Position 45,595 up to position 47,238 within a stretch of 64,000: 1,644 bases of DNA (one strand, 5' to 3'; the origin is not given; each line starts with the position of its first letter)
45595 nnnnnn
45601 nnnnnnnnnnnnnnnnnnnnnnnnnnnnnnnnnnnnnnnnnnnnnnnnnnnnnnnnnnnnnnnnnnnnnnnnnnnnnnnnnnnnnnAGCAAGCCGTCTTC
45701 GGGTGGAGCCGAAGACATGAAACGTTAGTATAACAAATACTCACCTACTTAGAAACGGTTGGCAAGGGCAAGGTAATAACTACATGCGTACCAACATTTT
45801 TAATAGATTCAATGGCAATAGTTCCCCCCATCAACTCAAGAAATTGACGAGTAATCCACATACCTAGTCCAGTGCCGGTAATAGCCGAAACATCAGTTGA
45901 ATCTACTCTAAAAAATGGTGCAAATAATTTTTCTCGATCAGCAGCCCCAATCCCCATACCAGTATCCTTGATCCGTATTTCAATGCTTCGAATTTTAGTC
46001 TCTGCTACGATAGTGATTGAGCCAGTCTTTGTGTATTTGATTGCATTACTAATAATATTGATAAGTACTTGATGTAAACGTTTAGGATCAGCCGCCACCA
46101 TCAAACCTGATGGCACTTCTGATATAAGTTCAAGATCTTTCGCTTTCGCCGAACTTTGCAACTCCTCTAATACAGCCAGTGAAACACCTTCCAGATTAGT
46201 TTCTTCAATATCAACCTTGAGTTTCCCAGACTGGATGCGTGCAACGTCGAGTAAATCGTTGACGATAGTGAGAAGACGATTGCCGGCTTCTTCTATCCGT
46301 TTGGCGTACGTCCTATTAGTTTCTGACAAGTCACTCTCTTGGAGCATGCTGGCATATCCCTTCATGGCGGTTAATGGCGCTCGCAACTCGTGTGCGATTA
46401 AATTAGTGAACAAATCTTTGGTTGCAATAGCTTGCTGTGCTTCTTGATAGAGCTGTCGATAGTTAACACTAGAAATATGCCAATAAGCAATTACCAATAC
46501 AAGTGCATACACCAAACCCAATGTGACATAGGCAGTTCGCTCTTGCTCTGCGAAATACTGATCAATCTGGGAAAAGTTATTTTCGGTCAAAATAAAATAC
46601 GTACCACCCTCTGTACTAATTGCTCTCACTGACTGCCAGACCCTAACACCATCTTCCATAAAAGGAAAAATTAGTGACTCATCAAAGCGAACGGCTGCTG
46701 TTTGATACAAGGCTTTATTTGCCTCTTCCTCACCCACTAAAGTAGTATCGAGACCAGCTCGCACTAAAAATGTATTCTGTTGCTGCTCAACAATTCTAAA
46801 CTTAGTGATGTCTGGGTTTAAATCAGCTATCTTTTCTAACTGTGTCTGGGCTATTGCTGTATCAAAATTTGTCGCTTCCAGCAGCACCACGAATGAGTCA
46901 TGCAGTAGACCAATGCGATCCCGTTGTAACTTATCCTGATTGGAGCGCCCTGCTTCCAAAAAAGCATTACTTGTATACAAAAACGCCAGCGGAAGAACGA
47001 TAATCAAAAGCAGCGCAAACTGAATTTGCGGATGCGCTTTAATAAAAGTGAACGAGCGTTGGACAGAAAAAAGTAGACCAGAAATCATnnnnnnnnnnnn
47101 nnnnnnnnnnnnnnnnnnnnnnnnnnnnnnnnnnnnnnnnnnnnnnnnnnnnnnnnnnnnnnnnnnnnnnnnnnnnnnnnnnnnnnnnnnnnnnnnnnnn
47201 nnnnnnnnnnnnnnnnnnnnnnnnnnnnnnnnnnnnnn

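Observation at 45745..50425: Two-component system wrapped around a 972-aa lysine-tailed, TSP3-repeat membrane protein, inserted between uvrA and uvrB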

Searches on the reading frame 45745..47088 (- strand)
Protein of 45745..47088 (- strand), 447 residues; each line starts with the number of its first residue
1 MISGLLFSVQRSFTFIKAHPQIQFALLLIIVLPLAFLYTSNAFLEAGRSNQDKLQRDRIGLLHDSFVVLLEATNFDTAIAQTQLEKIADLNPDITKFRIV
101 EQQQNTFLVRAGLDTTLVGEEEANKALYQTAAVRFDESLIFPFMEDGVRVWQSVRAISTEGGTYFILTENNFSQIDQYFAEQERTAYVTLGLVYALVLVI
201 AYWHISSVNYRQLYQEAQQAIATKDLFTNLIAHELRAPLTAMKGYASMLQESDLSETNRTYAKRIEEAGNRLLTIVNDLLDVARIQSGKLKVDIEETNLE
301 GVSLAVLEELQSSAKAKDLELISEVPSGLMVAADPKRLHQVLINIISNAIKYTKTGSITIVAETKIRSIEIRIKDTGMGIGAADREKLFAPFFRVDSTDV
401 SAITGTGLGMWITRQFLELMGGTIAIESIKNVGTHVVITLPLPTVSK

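Call 3: search_protein_families(library=pfam, proteins=[window:45745-47088:-], max_evalue=0.01)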
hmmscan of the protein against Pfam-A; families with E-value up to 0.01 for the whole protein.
window:45745-47088:- (447 aa): 2 families
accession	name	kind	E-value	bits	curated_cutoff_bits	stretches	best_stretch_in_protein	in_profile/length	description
PF02518.31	HATPase_c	-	8.9e-27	94.2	26.4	1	334-443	2-110/111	Histidine kinase-, DNA gyrase B-, and HSP90-like ATPase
PF00512.31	HisKA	-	1.3e-19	70.4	26.9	1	224-288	2-66/66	His Kinase A (phospho-acceptor) domain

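Call 4: search_protein_families(library=ncbifam, proteins=[window:45745-47088:-], max_evalue=0.01)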
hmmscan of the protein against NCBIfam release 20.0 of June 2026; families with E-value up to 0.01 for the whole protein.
window:45745-47088:- (447 aa): 85 families (the best 25 are shown)
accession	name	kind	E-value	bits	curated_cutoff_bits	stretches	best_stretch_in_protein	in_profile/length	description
TIGR02956.1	TMAO_torS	equivalog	5e-56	190.4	676.5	1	208-444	448-684/967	TMAO reductase system sensor histidine kinase/response regulator TorS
NF046044.1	PnpS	equivalog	1.8e-52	178.7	400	1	227-441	174-390/390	two-component system histidine kinase PnpS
NF033092.0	HK_WalK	equivalog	1.3e-51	175.9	725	1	224-442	372-594/594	cell wall metabolism sensor histidine kinase WalK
NF008318.0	PRK11107.1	equivalog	1.3e-46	159.2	890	1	215-443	284-519/920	two-component sensor histidine kinase BarA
NF011874.0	PRK15347.1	equivalog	3.2e-45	154.5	852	1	215-444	389-616/921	two component system sensor kinase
NF038297.2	hybrid_HK_HrmK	equivalog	4e-45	154.6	725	1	197-444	208-459/607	hybrid histidine kinase/response regulator HrmK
NF041947.1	LuxQ_Vibrio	equivalog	4.4e-45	153.9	1200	1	215-445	463-699/843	quorum-sensing autoinducer 2 sensor kinase/phosphatase LuxQ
NF008099.0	PRK10841.1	equivalog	9e-45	152.8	920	1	211-442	457-690/949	two-component system sensor histidine kinase RcsC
NF008302.0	PRK11091.1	equivalog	3.1e-44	151.3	838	1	211-445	269-508/779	aerobic respiration two-component sensor histidine kinase ArcB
TIGR02966.1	phoR_proteo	equivalog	2e-42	145.4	334.2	1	224-436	115-329/333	phosphate regulon sensor histidine kinase PhoR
NF041735.1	hist_kin_RppB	equivalog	3.4e-42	144.8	400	1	172-441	169-438/438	two-component system sensor histidine kinase RppB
NF047874.1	MASE3_PAS_HK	subfamily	9.1e-41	140.4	560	1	211-445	386-628/655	MASE3 domain-containing sensor histidine kinase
NF008543.0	PRK11466.1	equivalog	2.5e-40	138.1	982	1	207-443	427-663/914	TMAO reductase system sensor histidine kinase/response regulator TorS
NF006800.0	PRK09303.1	equivalog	1.9e-37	129.1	342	1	211-442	138-377/383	histidine kinase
NF045901.1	HisKinLetSLeg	equivalog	1.4e-36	125.9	1650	1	226-440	295-516/906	two-component system sensor histidine kinase LetS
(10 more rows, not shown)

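Call 53: predict_structure(protein=window:45748-47088:-)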
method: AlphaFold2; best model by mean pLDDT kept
length: 447 residues; sequences in the alignment: 1
mean_pLDDT: 38.3   pTM: 0.25
mean pLDDT of the five models: 38.3, 37.0, 35.3, 35.2, 33.8
residues with pLDDT >= 90: 0; 70-90: 0; 50-70: 33; < 50: 414
segments of 3 or more residues with pLDDT < 50: 1-9, 22-25, 39-76, 87-96, 98-254, 256-269, 278-447
pLDDT, mean of each block of 10 residues (from residue 1): 44 56 50 49 41 35 35 44 51 46 41 41 36 26 26 33 35 36 40 43 36 37 39 44 43 45 46 48 40 30 33 29 27 34 36 38 34 32 33 32 30 34 39 40 38
secondary structure, 60 per line:
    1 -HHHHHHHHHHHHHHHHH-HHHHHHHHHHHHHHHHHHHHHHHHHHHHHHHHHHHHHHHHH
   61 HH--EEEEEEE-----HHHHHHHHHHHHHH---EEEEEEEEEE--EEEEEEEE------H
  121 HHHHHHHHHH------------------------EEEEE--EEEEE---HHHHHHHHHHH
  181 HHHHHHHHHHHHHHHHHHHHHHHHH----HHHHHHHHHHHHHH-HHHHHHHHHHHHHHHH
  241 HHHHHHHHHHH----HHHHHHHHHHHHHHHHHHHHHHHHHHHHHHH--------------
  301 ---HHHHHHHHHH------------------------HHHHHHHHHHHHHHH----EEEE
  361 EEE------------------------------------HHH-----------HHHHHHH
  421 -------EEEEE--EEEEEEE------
elements in order: H2-18 H20-62 E65-71 H77-90 E94-103 E106-113 H120-130 E155-159 E162-166 H170-205 H210-223 H225-251 H256-286 H304-313 H338-352 E357-363 H414-420 E428-432 E435-441
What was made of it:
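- On WalK-WalH/WalI (YycG-YycH/YycI) system: No usable structure model was obtained (call 53).
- No complex model could be computed, and the single-sequence kinase model was unusable (pLDDT 38, call 53).
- Tried and rejected: The single-sequence run gave pLDDT 38 and was not used for fold search (call 53).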

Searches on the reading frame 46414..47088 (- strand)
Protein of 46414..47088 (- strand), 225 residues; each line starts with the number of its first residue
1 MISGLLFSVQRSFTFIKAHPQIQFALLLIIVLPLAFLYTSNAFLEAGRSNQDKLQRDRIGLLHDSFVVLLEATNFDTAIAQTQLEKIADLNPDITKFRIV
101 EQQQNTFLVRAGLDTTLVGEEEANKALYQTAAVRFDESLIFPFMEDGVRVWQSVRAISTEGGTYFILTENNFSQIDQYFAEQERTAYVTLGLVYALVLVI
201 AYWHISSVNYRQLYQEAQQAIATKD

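Call 25: find_homologous_proteins(query=A5, max_evalue=0.00001)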
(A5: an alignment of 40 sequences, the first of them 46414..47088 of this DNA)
Query A5 (40 sequences) (225 aa, profile of the alignment): 1 proteins with E <= 0.00001 among 8000 candidates.
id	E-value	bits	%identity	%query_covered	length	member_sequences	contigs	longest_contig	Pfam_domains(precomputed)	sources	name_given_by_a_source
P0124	1.8e-31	127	21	77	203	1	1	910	-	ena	-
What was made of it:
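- Tried and rejected: Word-indexed search with the kinase sensor profile found 1 fragment (call 25), so that search was wasted.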

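Call 28: search_solved_structures(query=A5, max_evalue=10)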
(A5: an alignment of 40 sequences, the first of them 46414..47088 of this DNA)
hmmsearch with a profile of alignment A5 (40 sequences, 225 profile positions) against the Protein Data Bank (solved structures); distinct sequences matched with E-value up to 10: 6.
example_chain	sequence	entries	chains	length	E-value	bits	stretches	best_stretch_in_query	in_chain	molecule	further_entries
1rz2_A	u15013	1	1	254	0.17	14.5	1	20-116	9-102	conserved hypothetical protein BA4783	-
1h88_C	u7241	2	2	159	0.26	13.9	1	93-153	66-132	MYB PROTO-ONCOGENE PROTEIN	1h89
1gv2_A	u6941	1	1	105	0.29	13.7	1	93-153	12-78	MYB PROTO-ONCOGENE PROTEIN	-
1mse_C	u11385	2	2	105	0.3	13.7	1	94-153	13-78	C-Myb DNA-Binding Domain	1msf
9eho_hh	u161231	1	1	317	0.33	13.6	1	117-158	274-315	Small ribosomal subunit protein RACK1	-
22vl_D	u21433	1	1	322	0.42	13.2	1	60-98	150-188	ATP synthase gamma chain, chloroplastic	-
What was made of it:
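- On WalK-WalH/WalI (YycG-YycH/YycI) system: The profile search against PDB sequences found nothing significant (call 28).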

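Call 54: search_protein_families(library=pfam, alignment_id=A5, max_evalue=1)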
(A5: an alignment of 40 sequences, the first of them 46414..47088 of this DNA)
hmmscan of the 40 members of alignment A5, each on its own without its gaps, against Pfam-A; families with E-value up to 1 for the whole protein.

A. member 1, window:46414-47088:- (225 aa): 1 family
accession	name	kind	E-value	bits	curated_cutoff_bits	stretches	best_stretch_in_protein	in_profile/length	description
PF05398.16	PufQ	-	0.25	12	22.1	0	18-37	20-39/74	PufQ cytochrome subunit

B. families by the number of members that match (of 40 scanned): 55 families (the first 25 are shown)
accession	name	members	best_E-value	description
PF04932.20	Wzy_C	7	0.0031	O-Antigen ligase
PF10753.14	Toxin_GhoT_OrtT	3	0.093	Toxin GhoT_OrtT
PF14264.12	Glucos_trans_II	2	0.0065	Glucosyl transferase GtrII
PF05739.25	SNARE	2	0.011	SNARE domain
PF12993.12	DUF3877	2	0.018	Domain of unknown function, E. rectale Gene description (DUF3877)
PF00060.32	Lig_chan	2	0.024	Ligand-gated ion channel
PF05814.16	Ac76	2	0.089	Orf76 (Ac76)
PF19592.4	DUF6097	2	0.091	Family of unknown function (DUF6097)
PF01529.25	DHHC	2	0.26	DHHC palmitoyltransferase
PF20088.4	DUF6480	2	0.34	Family of unknown function (DUF6480)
PF23846.1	Cache_WalK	1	0.00091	WalK sensor protein kinase Chache domain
PF18237.6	Tk-SP_N-pro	1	0.0049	Tk-SP N-propeptide domain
PF04893.22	Yip1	1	0.011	Yip1 domain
PF25773.1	TPR_ANAPC2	1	0.027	ANAPC2-like, TPR repeats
PF05569.17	Peptidase_M56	1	0.032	BlaR1 peptidase M56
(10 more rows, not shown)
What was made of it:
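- Closest known: WalK. Same: One of 40 sensor domains gave a weak Cache_WalK hit (E 9e-4, call 54).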

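Call 66: find_related_loci(query=A9, collection=metagenome_contigs, flank=6000)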
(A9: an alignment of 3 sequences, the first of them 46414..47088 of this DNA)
Query A9 (225 aa) in metagenome_contigs; peptide patterns used: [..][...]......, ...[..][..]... (x = any residue, [..] = any of these).
371 stretches matched a pattern; 4 encode a relative of the query (tblastn E <= 1e-3); 4 distinct loci.
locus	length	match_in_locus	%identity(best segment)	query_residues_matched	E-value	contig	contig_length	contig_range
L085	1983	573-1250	59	1-225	2e-96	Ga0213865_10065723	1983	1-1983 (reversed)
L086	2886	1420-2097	46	1-225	3e-67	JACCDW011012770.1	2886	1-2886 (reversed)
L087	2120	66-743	45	1-225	1e-67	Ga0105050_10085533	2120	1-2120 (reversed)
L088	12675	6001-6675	38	1-225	3e-44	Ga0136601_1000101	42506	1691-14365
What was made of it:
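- Tried and rejected: The narrow alignment found only 4 loci (call 66).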
